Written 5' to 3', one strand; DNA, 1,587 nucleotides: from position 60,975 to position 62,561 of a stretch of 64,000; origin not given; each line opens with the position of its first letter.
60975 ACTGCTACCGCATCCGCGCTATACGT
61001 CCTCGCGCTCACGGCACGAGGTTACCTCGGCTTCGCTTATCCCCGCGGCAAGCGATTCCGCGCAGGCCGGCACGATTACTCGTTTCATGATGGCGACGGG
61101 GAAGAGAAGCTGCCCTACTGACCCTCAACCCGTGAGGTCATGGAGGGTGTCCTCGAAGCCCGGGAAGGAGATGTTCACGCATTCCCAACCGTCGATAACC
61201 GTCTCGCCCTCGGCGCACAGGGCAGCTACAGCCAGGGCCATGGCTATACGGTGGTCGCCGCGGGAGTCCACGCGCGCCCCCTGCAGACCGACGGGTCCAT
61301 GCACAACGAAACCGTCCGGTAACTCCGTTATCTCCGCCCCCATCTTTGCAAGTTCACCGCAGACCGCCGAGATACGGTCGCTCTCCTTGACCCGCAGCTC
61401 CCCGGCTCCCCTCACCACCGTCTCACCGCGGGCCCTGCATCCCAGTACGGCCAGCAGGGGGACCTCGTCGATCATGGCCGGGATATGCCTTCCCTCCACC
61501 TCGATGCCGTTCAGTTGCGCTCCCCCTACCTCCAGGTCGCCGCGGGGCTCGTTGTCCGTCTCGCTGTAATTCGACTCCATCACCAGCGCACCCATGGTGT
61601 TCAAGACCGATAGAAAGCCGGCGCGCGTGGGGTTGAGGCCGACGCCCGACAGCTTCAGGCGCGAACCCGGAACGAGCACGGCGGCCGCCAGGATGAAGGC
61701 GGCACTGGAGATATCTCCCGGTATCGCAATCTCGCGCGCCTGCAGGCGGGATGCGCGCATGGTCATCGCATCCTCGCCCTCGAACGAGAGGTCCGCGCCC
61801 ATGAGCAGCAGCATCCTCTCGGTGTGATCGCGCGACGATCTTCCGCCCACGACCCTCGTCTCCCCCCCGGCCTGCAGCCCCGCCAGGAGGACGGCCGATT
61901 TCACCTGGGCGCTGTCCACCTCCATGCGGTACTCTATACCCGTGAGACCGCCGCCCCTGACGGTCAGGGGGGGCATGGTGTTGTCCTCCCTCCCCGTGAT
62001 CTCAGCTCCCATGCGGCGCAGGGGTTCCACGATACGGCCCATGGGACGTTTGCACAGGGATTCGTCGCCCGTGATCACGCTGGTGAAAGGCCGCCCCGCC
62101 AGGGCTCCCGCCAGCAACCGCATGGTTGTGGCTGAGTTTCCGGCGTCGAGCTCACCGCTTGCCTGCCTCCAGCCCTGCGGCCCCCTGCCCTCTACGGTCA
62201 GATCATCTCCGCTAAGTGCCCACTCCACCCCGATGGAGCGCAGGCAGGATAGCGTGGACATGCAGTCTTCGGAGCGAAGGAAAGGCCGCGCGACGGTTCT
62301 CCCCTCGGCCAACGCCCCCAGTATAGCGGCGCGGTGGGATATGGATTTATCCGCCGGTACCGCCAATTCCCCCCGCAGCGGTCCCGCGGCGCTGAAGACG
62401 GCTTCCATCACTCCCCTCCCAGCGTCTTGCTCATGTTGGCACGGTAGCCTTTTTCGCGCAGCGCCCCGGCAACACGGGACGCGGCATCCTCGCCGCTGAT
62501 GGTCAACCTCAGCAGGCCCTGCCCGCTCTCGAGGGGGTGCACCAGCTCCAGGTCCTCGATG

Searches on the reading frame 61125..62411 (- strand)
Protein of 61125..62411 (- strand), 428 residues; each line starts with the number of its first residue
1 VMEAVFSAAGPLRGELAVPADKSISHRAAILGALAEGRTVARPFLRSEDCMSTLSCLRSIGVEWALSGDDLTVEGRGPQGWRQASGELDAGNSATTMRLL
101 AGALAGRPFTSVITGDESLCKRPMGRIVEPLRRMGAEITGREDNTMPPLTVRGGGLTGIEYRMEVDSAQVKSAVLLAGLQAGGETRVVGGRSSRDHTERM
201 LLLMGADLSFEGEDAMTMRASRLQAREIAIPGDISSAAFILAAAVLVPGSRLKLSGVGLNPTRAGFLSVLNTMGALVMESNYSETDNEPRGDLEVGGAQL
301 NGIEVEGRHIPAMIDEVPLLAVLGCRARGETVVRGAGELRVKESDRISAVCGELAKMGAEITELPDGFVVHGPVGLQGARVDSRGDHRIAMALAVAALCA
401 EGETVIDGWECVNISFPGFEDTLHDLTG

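Call 57: search_protein_families(library=pfam, proteins=[window:61125-62411:-], max_evalue=0.00001)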
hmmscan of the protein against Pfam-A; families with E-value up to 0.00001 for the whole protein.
window:61125-62411:- (428 aa): 1 family
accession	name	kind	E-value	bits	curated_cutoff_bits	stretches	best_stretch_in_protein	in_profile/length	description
PF00275.25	EPSP_synthase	-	5.1e-114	381.7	22.8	1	10-423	5-417/417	EPSP synthase (3-phosphoshikimate 1-carboxyvinyltransferase)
